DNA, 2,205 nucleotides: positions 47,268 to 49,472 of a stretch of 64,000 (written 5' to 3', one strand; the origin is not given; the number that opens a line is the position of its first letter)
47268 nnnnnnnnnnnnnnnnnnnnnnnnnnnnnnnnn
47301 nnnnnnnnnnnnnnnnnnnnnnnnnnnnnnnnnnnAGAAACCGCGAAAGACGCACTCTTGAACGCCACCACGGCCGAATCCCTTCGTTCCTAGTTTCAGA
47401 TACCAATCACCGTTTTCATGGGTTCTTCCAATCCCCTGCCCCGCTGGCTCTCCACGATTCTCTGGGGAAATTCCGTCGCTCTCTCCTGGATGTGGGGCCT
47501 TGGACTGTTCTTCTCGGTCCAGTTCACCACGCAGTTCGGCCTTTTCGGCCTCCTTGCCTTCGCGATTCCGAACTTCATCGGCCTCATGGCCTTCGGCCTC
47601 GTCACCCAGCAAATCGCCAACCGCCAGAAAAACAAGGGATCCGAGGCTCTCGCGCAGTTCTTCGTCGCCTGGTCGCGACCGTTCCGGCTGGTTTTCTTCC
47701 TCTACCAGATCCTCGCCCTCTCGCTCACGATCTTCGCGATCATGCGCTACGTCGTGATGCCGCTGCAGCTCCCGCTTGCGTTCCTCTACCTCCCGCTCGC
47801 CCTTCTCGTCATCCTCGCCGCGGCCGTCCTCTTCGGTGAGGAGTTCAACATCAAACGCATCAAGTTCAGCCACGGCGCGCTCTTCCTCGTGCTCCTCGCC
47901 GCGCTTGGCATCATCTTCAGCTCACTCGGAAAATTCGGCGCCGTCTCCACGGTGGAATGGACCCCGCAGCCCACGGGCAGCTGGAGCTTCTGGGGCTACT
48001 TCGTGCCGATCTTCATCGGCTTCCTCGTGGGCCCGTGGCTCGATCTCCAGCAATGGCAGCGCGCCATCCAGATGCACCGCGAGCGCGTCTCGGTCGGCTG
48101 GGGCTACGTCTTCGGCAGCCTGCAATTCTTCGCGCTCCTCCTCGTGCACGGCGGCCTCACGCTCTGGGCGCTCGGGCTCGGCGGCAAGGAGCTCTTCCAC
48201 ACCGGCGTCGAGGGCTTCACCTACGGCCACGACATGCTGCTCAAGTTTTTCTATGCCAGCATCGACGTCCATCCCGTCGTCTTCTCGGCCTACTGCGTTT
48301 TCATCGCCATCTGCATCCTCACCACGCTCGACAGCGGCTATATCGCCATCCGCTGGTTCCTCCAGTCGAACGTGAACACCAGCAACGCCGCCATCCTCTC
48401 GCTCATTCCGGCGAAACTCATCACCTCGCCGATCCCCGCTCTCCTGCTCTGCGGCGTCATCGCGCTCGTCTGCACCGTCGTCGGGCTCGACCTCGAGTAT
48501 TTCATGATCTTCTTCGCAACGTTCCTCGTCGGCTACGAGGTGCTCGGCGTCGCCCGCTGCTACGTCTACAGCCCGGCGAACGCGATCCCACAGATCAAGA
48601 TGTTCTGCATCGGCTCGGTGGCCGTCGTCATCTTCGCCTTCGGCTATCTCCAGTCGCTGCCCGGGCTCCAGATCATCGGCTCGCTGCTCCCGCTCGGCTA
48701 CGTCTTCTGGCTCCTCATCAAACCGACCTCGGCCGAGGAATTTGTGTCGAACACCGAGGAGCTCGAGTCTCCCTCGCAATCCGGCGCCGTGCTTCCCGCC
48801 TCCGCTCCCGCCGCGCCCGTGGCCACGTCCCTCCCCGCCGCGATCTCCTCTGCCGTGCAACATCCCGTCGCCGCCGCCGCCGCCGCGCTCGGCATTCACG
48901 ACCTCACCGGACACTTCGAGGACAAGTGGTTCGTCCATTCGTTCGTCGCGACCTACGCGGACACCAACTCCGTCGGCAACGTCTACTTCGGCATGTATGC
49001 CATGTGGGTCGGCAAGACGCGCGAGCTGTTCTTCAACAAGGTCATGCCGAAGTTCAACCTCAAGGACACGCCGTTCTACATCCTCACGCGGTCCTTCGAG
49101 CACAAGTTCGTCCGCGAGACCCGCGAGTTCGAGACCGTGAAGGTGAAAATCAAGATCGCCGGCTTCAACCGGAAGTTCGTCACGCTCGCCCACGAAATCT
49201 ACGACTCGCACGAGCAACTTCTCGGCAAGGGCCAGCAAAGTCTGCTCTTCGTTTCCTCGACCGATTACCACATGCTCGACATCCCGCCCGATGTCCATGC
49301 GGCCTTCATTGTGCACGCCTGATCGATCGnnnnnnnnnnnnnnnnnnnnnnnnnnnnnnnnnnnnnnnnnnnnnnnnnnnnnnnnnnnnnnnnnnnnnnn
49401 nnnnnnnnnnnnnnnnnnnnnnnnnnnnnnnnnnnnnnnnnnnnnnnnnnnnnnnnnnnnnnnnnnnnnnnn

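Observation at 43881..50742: Five-gene envelope module: processive GT2 + GT-C + lipoprotein L,D-transpeptidase + transporter::thioesterase fusion + GH75-like lipoprotein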

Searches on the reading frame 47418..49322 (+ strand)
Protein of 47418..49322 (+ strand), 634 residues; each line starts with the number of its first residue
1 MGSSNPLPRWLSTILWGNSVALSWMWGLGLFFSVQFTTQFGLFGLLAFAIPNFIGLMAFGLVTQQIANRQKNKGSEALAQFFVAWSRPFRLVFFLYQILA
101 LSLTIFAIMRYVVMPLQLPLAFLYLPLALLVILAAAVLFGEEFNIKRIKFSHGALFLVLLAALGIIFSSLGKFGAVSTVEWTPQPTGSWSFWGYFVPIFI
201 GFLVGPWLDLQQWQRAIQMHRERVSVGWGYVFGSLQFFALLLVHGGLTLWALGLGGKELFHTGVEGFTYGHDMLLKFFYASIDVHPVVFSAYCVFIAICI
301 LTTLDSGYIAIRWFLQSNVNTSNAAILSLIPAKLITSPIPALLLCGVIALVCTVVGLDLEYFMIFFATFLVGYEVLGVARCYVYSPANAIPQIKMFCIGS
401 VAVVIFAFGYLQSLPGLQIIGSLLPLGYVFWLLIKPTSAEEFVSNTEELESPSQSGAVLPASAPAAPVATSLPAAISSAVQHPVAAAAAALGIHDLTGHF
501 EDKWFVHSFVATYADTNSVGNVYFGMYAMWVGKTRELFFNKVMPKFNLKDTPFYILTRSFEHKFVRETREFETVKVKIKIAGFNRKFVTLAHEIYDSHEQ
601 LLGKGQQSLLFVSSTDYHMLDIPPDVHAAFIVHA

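Call 3: search_protein_families(library=pfam, proteins=[window:47418-49322:+], max_evalue=0.1)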
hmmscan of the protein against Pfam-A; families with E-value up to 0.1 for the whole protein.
window:47418-49322:+ (634 aa): 2 families
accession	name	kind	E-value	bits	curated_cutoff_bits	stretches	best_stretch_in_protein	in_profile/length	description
PF13279.12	4HBT_2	-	4.8e-07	30.7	25.5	1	514-630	4-122/122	Thioesterase-like superfamily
PF03061.28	4HBT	-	0.078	13.7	20.6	0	520-600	2-76/79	Thioesterase superfamily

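Call 4: search_protein_families(library=ncbifam, proteins=[window:47418-49322:+], max_evalue=0.1)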
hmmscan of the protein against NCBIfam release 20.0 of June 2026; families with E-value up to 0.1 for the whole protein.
window:47418-49322:+ (634 aa): 4 families
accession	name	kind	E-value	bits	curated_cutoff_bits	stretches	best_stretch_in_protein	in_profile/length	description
NF047424.1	MenI_Staph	exception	5.6e-06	26.3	225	1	511-617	10-117/148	1,4-dihydroxy-2-naphthoyl-CoA hydrolase MenI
TIGR00051.1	TIGR00051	subfamily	0.00037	20.8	68.7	1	512-620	5-114/117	YbgC/FadM family acyl-CoA thioesterase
TIGR02799.1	thio_ybgC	equivalog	0.0047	17.2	141.35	1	512-627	8-124/126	tol-pal system-associated acyl-CoA thioesterase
NF008065.0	PRK10800.1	equivalog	0.0094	16.1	185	1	508-628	9-130/134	tol-pal system-associated acyl-CoA thioesterase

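Call 17: find_homologous_proteins(query=window:47418-49322:+)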
Query window:47418-49322:+ (634 aa): 1112 proteins with E <= 0.001 among 8000 candidates; the best 120 are listed.
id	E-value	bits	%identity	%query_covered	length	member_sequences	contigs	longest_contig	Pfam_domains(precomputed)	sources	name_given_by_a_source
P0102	0.0e+0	1362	100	96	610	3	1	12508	PF13279.13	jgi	jgi:acyl-CoA thioesterase FadM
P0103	0.0e+0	1245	85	100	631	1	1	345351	PF13279.13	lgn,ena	-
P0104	0.0e+0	1167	81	100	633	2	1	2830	PF13279.13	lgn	-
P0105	0.0e+0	1165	80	100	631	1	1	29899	PF13279.13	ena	-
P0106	0.0e+0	1161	79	100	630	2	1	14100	PF13279.13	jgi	jgi:acyl-CoA thioesterase FadM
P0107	0.0e+0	1153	79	100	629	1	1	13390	PF13279.13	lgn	-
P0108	0.0e+0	1153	80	100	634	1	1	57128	PF13279.13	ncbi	-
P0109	0.0e+0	1147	79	100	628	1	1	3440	PF13279.13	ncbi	ncbi:MAG: acyl-CoA thioesterase [Chthoniobacterales bacterium]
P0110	0.0e+0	1132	80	96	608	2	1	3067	PF13279.13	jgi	-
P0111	0.0e+0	1114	77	100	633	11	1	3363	PF13279.13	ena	-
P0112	0.0e+0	1108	75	100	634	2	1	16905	PF13279.13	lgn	-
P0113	0.0e+0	1104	76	100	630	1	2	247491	PF13279.13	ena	-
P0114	0.0e+0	1103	77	100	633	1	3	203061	PF13279.13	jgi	jgi:acyl-CoA thioesterase FadM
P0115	0.0e+0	1100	76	100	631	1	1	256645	PF13279.13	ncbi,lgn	-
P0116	0.0e+0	1100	76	100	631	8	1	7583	PF13279.13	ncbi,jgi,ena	ncbi:MAG TPA: acyl-CoA thioesterase [Chthoniobacterales bacterium]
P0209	1.2e-271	921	65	99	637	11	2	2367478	PF13279.13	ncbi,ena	-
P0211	2.0e-271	921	64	100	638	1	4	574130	PF13279.13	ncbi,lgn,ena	-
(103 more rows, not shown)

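Call 19: find_encoding_contigs(protein=P0209, flank=10000, max_places=1)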
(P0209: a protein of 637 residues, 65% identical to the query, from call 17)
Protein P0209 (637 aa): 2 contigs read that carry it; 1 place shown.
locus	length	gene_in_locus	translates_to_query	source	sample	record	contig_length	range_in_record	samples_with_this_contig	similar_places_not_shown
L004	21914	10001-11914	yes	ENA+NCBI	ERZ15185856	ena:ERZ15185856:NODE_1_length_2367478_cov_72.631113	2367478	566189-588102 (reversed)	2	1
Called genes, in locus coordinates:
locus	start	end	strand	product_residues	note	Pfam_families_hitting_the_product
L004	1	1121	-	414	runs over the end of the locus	PF00162:PGK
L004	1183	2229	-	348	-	PF00044:Gp_dh_N, PF02800:Gp_dh_C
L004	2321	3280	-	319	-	-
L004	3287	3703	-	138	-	PF02472:ExbD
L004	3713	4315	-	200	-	PF01618:MotA_ExbB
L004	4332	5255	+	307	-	-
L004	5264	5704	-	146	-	PF04536:TPM_phosphatase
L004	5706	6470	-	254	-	PF04536:TPM_phosphatase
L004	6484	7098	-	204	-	PF04011:LemA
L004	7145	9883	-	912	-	PF01411:tRNA-synt_2c, PF07973:tRNA_SAD, PF02272:DHHA1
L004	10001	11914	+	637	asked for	PF13279:4HBT_2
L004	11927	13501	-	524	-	PF02470:MlaD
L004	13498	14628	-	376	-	PF04403:PqiA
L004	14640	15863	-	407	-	PF02885:Glycos_trans_3N, PF00591:Glycos_transf_3, PF07831:PYNP_C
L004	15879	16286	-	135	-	PF01850:PIN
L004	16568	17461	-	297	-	PF00171:Aldedh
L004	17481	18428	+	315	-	PF01370:Epimerase, PF04321:RmlD_sub_bind, PF16363:GDP_Man_Dehyd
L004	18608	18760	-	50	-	-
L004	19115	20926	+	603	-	PF00664:ABC_membrane, PF02463:SMC_N (weak), PF00005:ABC_tran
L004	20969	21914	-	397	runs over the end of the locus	PF13173:AAA_14, PF13635:DUF4143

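Call 20: find_encoding_contigs(protein=P0211, flank=10000, max_places=1)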
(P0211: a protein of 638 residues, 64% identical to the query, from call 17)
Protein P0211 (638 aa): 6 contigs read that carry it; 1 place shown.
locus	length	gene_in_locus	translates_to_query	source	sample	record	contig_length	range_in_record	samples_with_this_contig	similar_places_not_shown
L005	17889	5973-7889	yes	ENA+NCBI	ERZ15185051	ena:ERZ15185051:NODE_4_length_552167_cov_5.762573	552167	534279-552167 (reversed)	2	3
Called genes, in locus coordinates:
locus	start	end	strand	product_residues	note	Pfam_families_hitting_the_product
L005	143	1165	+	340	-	PF03372:Exo_endo_phos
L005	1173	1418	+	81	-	-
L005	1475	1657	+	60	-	-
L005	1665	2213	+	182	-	-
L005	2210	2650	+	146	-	-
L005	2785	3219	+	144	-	PF09997:DUF2238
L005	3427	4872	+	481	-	PF01654:Cyt_bd_oxida_I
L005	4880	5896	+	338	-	PF02322:Cyt_bd_oxida_II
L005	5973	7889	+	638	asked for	PF13279:4HBT_2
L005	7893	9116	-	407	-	PF02885:Glycos_trans_3N, PF00591:Glycos_transf_3, PF07831:PYNP_C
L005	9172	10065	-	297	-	PF00171:Aldedh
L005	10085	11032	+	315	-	PF01370:Epimerase, PF04321:RmlD_sub_bind, PF16363:GDP_Man_Dehyd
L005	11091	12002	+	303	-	-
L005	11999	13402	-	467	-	-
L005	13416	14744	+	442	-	PF01547:SBP_bac_1, PF13416:SBP_bac_8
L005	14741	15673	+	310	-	PF00528:BPD_transp_1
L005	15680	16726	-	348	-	PF06750:A24_N_bact, PF01478:Peptidase_A24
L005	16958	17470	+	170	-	-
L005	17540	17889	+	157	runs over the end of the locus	PF01740:STAS, PF13466:STAS_2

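Call 59: search_solved_structures(query=A3, max_evalue=10)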
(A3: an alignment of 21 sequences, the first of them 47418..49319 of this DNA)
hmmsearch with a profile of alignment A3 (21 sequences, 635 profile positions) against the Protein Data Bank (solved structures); distinct sequences matched with E-value up to 10: 12.
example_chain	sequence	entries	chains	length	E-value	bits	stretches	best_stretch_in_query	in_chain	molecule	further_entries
5vpj_A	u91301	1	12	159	1.9e-13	52.9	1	505-634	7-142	Thioesterase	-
9ccr_A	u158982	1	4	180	1.5e-12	50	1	503-634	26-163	Thioesterase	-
2xem_A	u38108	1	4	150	2.1e-09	39.6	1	502-631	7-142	DYNE7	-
2xfl_A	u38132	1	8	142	5.6e-09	38.2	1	506-631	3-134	DYNE7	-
2w3x_A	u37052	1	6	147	5.2e-07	31.7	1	505-612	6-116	CALE7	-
4i4j_A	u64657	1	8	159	5.4e-07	31.6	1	509-610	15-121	ACP-polyene thioesterase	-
6fdg_A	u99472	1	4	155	0.0034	19.1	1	510-622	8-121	4-hydroxybenzoyl-CoA thioesterase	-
2pzh_A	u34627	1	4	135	0.004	18.8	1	513-612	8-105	Hypothetical protein HP_0496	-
6sw9_S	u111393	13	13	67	0.65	11.5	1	533-594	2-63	30S ribosomal protein S17e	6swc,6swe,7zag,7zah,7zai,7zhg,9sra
5v10_A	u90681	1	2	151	1.6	10.2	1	501-631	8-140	Uncharacterized protein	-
4v4n_BS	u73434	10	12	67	2.2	9.8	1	533-594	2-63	30S ribosomal protein S17E | 30S ribosomal protein eS17 | Small ribosomal subunit protein eS17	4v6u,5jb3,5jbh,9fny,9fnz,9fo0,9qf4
8j07_S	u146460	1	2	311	2.7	9.5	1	178-215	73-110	Probable inactive peptidyl-prolyl cis-trans isomerase-like 6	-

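Call 64: predict_structure(alignment_id=A3)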
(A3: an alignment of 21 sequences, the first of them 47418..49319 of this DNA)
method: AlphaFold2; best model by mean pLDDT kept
length: 634 residues; sequences in the alignment: 21
mean_pLDDT: 54.9   pTM: 0.53
mean pLDDT of the five models: 54.9, 53.2, 53.1, 46.8, 39.0
residues with pLDDT >= 90: 0; 70-90: 179; 50-70: 195; < 50: 260
segments of 3 or more residues with pLDDT < 50: 1-5, 73-76, 85-89, 120-144, 264-267, 318-338, 364-397, 435-503, 511-562, 584-587, 609-634
pLDDT, mean of each block of 10 residues (from residue 1): 54 81 61 76 82 83 72 51 50 57 61 58 40 39 51 77 83 75 74 70 65 72 80 87 86 78 55 78 77 75 61 52 38 44 56 54 47 36 35 46 60 67 58 40 25 24 27 25 28 31 49 36 31 27 29 36 50 58 51 70 61 32 36 30
secondary structure, 60 per line:
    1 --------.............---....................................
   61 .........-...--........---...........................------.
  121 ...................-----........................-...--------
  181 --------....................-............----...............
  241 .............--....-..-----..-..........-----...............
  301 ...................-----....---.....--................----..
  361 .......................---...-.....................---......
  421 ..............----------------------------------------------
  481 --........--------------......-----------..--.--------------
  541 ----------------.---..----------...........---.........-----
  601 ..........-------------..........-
elements in order (helices of 4 or more, strands of 3 or more residues): H9-21 H25-69 H76-83 H87-113 H120-139 H145-168 H189-208 H210-221 H226-253 H256-259 H271-280 H286-319 H325-328 H332-336 H339-354 H359-383 H391-411 H415-434 H483-490 E505-510 E573-583 E587-595 E601-610 H624-633

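Call 73: fold_search(model_id=the predicted structure, library=pdb)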
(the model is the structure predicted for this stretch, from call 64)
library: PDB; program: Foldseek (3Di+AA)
matches with E <= 10: 568; with E <= 0.001: 3
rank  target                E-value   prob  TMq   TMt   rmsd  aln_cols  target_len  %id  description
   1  6s3k_A                3.6e-04  1.00  0.35  0.38  12.7       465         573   12  KimA from Bacillus subtilis in inward-facing, occluded state (released 2020-02-12)
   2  6nph_A                8.0e-04  1.00  0.37  0.46  11.1       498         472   13  Structure of NKCC1 TM domain (released 2019-07-31)
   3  8kdg_B                9.6e-04  1.00  0.36  0.48   9.5       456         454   14  Structure of LAT1-CD98hc-Fab170 in complex with BCH, consensus map (released 2025-02-12)
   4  7sfl_A                1.1e-03  1.00  0.35  0.28  10.9       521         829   13  Human NKCC1 state Fu-II (released 2022-09-28)
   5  7sfl_B                1.1e-03  1.00  0.35  0.28  11.7       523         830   15  Human NKCC1 state Fu-II (released 2022-09-28)
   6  9h76_A                1.6e-03  1.00  0.35  0.47  10.8       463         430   15  Bacterial LAT transporter BASC in complex with L-Ala and NB53 (released 2025-01-01)
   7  9vim_A                1.7e-03  1.00  0.43  0.42   8.2       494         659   15  Zea mays URE transporter DUR3 - URE bound (released 2025-11-05)
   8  8xyj                  1.7e-03  1.00  0.37  0.47  10.8       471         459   14  Structure of y+LAT1 bound with Lys (released 2025-01-22)
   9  9c0e_A                1.7e-03  1.00  0.31  0.23  12.8       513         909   12  Phosphorylated human NKCC1_K289NA492E in complex with furosemide (released 2025-02-12)
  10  8e6l                  1.9e-03  1.00  0.35  0.51  11.6       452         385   13  X-ray structure of the Deinococcus radiodurans Nramp/MntH divalent transition metal transporter D296A mutant in an inwar (released 2023-05-03)
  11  8e6m                  2.0e-03  1.00  0.33  0.48  11.6       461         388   14  X-ray structure of the Deinococcus radiodurans Nramp/MntH divalent transition metal transporter WT in an inward-open, ca (released 2023-05-03)
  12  9c0h_A                2.1e-03  1.00  0.32  0.25  12.4       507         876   14  Phosphorylated human NKCC1 in complex with bumetanide (released 2025-02-12)
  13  3l1l                  2.2e-03  1.00  0.30  0.41  13.0       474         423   11  Structure of Arg-bound Escherichia coli AdiC (released 2010-02-02)
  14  9bfj                  2.4e-03  1.00  0.37  0.45  10.1       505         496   13  Cryo-EM structure of human CHT1 in the choline bound state (released 2024-11-06)
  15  7qoa_A                3.1e-03  1.00  0.33  0.45  10.1       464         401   14  Structure of CodB, a cytosine transporter in an outward-facing conformation (released 2022-07-13)
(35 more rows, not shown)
